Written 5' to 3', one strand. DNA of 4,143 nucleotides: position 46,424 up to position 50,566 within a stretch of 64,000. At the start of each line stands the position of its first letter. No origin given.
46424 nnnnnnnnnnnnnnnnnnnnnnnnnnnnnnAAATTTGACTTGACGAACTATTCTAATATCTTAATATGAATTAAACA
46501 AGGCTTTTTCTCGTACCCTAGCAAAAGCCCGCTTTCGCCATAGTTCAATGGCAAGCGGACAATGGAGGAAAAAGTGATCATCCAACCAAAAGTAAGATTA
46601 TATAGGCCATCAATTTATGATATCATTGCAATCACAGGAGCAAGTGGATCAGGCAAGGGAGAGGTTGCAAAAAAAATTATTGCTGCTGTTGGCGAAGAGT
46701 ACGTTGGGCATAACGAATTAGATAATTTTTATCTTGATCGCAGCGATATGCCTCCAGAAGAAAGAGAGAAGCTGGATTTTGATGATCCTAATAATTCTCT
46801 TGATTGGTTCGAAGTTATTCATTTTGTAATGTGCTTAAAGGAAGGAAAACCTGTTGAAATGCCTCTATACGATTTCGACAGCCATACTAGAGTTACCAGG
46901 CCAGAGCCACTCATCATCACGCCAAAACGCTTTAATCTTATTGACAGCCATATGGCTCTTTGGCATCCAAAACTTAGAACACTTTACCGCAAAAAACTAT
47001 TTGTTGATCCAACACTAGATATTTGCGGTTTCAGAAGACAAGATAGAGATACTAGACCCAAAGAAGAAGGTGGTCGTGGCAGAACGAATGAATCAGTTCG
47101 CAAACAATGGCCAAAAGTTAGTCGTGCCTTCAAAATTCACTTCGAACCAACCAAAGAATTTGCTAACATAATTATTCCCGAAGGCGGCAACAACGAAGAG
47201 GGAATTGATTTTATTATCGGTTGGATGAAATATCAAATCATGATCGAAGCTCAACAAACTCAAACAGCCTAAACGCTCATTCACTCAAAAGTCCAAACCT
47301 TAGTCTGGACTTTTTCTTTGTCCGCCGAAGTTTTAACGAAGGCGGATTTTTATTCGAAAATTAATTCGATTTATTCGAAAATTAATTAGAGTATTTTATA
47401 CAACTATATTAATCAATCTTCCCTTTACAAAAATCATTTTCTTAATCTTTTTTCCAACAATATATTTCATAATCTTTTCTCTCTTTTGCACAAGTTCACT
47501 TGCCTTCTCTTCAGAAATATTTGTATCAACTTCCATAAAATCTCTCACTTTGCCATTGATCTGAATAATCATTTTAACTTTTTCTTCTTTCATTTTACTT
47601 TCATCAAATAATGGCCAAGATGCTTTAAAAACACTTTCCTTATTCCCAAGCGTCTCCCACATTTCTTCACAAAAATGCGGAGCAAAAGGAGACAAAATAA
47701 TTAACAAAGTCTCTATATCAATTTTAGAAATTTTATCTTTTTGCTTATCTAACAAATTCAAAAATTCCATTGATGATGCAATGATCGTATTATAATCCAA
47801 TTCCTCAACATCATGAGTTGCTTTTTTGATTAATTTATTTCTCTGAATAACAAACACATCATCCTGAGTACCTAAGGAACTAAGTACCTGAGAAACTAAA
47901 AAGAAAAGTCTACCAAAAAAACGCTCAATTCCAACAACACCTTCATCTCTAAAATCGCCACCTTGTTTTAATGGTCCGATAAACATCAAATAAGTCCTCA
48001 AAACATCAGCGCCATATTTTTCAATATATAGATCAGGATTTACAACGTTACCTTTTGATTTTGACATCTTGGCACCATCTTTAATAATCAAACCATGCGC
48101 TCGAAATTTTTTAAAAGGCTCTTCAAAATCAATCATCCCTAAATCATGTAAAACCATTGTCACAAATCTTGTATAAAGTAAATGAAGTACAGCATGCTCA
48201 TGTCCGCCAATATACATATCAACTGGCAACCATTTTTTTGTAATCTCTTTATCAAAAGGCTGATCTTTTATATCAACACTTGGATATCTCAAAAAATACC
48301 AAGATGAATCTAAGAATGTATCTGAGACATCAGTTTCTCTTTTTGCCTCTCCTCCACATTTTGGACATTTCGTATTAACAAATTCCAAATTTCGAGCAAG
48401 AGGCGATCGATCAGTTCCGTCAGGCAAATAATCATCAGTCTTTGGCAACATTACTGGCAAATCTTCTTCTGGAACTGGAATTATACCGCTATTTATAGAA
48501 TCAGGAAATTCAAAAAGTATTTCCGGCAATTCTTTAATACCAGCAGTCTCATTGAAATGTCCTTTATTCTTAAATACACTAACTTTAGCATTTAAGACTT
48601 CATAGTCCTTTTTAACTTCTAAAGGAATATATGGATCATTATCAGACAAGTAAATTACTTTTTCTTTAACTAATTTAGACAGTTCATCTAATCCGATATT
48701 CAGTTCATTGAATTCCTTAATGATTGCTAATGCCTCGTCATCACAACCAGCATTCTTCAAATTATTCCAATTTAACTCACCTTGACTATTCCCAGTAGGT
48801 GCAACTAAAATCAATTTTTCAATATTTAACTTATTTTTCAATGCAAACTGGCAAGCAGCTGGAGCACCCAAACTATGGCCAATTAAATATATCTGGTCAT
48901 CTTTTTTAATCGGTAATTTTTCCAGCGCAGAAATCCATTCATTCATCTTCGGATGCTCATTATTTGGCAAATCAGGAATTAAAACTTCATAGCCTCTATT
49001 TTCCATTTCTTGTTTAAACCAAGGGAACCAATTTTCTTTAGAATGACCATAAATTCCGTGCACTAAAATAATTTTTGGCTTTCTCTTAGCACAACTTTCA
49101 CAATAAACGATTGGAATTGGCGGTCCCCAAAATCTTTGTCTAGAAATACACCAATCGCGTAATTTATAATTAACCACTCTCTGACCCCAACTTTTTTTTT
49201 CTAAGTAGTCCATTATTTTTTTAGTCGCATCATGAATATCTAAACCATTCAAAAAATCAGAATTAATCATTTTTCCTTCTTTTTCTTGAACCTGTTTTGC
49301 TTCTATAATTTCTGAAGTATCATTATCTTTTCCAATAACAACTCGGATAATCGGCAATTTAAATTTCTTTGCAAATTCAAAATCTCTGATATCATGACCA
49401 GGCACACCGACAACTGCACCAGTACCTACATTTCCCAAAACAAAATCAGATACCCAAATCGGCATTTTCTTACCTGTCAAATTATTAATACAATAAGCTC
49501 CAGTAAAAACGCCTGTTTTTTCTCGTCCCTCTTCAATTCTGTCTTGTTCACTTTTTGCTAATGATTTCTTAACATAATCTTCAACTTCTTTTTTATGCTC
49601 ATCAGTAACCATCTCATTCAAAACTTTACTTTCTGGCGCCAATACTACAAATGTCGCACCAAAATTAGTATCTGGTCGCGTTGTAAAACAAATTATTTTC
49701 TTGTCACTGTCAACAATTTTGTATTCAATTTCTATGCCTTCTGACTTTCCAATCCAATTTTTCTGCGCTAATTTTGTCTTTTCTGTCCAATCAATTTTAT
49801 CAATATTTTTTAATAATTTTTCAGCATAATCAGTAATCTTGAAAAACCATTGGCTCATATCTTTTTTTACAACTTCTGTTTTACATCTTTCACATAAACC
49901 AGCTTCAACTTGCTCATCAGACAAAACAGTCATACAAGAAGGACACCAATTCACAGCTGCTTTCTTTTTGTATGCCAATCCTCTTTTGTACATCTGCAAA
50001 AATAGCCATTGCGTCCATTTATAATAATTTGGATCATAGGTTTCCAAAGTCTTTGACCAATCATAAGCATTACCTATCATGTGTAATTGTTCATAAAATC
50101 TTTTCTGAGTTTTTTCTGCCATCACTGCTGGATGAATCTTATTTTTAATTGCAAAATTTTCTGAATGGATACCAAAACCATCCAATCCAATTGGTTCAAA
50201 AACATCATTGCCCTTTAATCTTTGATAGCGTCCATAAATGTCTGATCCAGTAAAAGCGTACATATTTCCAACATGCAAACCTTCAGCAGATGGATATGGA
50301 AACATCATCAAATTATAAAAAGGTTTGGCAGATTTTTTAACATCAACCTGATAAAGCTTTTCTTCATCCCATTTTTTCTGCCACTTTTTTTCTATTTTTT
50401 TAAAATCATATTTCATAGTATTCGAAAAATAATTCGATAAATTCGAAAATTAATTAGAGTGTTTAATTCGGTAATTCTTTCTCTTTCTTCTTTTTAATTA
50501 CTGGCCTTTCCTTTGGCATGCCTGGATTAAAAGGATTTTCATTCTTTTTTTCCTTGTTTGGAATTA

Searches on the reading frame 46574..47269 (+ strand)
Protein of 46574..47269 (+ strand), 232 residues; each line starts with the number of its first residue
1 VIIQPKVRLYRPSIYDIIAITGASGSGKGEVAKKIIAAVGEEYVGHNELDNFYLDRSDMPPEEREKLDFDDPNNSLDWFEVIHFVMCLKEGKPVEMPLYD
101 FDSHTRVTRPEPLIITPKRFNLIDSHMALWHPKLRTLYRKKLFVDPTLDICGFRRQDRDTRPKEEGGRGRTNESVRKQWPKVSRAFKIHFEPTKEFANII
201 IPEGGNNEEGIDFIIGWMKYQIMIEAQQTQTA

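Call 79: find_homologous_proteins(query=window:46574-47269:+, max_evalue=1e-20)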
Query window:46574-47269:+ (232 aa): 108 proteins with E <= 1e-20 among 281 candidates.
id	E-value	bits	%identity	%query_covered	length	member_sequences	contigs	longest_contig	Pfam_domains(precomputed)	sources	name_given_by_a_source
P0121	4.4e-157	539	100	100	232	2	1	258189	PF00485.25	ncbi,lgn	ncbi:MAG: uridine kinase [Patescibacteria group bacterium]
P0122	3.4e-123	428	77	100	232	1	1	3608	PF00485.25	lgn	-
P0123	1.8e-102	360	68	94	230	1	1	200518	PF00485.25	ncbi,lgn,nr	ncbi:MAG: uridine kinase [Patescibacteria group bacterium]|nr:uridine kinase [Patescibacteria group 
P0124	5.1e-98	345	68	92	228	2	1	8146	PF00485.25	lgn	-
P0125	1.2e-86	308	60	95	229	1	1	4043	PF00485.25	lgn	-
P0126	2.4e-66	242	54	91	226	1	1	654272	PF00485.25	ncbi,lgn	-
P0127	1.1e-65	239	54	91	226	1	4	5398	PF00485.25,PF13238.13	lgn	-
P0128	1.5e-35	141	41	89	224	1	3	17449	PF00485.25,PF13238.13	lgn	-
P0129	2.0e-35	140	39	84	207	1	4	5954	PF00485.25,PF13238.13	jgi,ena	jgi:uridine kinase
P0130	2.7e-35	140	39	84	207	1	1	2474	PF00485.25,PF13238.13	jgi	-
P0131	1.9e-34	137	38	84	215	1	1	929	PF00485.25,PF13238.13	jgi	-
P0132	3.1e-34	137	38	84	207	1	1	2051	PF00485.25,PF13238.13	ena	-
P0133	4.0e-34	136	40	86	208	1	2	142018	PF00485.25,PF13238.13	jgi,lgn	jgi:uridine kinase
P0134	1.1e-33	135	40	88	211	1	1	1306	PF01121.27,PF00485.25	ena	-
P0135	1.3e-32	131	38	84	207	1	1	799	PF00485.25,PF13238.13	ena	-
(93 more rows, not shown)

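Call 80: find_encoding_contigs(protein=P0122, flank=1500, max_places=2)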
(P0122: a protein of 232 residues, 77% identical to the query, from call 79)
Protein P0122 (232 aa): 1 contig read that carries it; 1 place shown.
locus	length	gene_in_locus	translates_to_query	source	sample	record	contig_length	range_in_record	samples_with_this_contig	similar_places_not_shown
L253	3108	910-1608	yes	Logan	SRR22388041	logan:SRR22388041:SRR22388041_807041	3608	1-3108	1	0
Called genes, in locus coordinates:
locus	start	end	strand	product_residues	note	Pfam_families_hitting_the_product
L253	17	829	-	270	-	PF13529:Peptidase_C39_2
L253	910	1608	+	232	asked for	PF00485:PRK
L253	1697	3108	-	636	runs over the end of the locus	?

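Call 81: find_encoding_contigs(protein=P0123, flank=1500, max_places=1)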
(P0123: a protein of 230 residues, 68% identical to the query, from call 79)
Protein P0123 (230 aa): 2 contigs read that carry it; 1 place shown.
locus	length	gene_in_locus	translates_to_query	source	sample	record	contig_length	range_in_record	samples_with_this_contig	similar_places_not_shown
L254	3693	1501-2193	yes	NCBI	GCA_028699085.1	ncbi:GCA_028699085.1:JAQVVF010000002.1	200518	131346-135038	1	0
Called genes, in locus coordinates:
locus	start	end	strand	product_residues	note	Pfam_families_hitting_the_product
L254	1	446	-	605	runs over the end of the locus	PF13522:GATase_6, PF13537:GATase_7, PF01380:SIS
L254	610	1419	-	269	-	PF13529:Peptidase_C39_2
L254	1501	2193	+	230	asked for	PF00485:PRK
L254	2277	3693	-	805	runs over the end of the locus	PF00133:tRNA-synt_1, PF09334:tRNA-synt_1g, PF13603:tRNA-synt_1_2, PF00133:tRNA-synt_1, PF09334:tRNA-synt_1g, PF08264:Anticodon_1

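Call 82: find_encoding_contigs(protein=P0126, flank=1500, max_places=1)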
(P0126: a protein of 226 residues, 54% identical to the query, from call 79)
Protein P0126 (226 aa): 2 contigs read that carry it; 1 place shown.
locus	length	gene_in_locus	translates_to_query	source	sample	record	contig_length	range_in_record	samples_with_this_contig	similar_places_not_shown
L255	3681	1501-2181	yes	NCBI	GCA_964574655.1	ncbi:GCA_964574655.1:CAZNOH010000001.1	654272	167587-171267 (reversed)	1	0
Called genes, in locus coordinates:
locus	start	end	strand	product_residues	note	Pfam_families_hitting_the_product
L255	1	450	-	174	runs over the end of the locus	-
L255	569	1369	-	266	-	PF13529:Peptidase_C39_2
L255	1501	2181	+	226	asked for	PF00485:PRK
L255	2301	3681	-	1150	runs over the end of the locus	PF00133:tRNA-synt_1, PF09334:tRNA-synt_1g, PF00561:Abhydrolase_1, PF06821:Ser_hydrolase, PF12697:Abhydrolase_6, PF13603:tRNA-synt_1_2, PF00133:tRNA-synt_1, PF09334:tRNA-synt_1g, +2 more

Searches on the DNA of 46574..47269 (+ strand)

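Call 84: search_with_rna_model(model_id=R1, sources=[L253, L254, L255, L001, L003, L005, L007, L009, L010], max_evalue=5, filters=off)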
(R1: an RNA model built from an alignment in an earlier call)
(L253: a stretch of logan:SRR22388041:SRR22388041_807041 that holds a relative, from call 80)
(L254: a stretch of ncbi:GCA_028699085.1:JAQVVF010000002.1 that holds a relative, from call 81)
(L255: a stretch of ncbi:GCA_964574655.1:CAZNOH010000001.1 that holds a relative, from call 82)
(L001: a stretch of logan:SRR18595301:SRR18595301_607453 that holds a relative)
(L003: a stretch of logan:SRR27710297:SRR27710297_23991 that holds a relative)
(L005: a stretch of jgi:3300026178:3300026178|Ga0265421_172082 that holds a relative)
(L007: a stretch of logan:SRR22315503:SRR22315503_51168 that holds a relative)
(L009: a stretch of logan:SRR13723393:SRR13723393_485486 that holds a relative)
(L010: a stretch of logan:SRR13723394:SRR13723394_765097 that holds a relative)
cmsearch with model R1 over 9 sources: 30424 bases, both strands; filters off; matches with E-value up to 5: 15.
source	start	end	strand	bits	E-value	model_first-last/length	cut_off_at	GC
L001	950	982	+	46.7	1.4e-08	1-32/32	no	0.64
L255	2222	2254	-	43.2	8e-08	1-32/32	no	0.58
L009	2953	2990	+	27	0.00024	1-32/32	no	0.53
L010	1298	1335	+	27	0.00024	1-32/32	no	0.53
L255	2565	2602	-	20.3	0.0066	1-32/32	no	0.58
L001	916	947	+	18.7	0.014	1-32/32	no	0.59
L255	1922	1964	-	10.5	0.84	1-28/32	no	0.51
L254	519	560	-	9.9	1.1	1-32/32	no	0.33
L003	1367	1376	-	8.6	2.1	1-32/32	no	0.6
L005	1001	1010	-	8.6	2.1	1-32/32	no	0.6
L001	1772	1781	-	8.6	2.1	1-32/32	no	0.6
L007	2937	2954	-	8.1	2.7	1-32/32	no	0.39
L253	2515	2545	-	7.2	4.2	1-32/32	no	0.45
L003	524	551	-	7.2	4.3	1-32/32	no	0.5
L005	163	190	-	7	4.5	1-32/32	no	0.5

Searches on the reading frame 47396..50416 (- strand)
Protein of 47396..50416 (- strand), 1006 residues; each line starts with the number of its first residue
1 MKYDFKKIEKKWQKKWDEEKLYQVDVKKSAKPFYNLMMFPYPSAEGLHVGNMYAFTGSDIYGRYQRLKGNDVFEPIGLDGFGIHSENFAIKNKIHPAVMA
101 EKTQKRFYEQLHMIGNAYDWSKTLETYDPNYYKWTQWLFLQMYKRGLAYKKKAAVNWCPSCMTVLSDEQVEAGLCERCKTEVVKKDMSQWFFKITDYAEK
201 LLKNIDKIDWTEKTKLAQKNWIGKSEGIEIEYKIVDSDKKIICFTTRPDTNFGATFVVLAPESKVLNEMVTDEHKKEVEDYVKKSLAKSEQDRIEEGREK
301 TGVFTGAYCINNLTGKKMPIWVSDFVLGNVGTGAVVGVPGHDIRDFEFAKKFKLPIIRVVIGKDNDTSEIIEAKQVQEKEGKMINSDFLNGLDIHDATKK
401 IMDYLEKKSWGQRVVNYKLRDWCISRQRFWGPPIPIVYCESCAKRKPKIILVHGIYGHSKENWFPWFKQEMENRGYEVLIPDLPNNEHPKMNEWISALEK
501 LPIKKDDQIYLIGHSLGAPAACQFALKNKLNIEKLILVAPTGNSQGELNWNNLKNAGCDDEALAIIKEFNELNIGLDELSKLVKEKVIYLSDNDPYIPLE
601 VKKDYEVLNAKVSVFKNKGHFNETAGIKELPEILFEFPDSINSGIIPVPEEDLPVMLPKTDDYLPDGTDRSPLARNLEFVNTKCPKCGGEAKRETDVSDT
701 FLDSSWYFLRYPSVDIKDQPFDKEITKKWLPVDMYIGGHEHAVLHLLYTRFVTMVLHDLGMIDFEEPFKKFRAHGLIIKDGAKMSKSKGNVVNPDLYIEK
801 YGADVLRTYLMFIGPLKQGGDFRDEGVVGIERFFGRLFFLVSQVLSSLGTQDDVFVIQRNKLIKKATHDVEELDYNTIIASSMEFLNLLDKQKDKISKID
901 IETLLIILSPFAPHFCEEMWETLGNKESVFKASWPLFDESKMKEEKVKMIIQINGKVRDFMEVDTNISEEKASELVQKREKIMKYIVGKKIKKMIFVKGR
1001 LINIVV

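Call 93: search_protein_families(library=pfam, proteins=[window:47396-50416:-], max_evalue=0.001)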
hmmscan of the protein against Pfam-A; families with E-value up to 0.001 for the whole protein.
window:47396-50416:- (1006 aa): 9 families
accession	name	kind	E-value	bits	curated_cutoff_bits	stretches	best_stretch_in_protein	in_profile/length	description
PF13603.12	tRNA-synt_1_2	-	1.2e-61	207.9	25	1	219-406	1-185/185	Leucyl-tRNA synthetase, editing domain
PF00133.28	tRNA-synt_1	-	4.8e-46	157.8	22.7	3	11-221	1-224/414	tRNA synthetases class I (I, L, M and V)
PF09334.17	tRNA-synt_1g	-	1.3e-33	116.8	20.1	2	39-185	7-149/391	tRNA synthetases class I (M)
PF08264.19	Anticodon_1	-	2.5e-22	79.8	25.1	1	858-970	7-145/148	Anticodon-binding domain of tRNA ligase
PF06821.19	Ser_hydrolase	-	1.7e-20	74.1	22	1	449-634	1-167/172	Serine hydrolase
PF00561.26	Abhydrolase_1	-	6.6e-12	46.1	25.8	1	449-540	3-102/245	alpha/beta hydrolase fold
PF12697.13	Abhydrolase_6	-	2.8e-07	31.9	26.3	1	449-543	1-94/217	Alpha/beta hydrolase family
PF12146.15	Hydrolase_4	-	6e-06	26.2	27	1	505-547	74-116/239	Serine aminopeptidase, S33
PF12695.13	Abhydrolase_5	-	8.8e-05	22.8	27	1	467-563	18-114/164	Alpha/beta hydrolase family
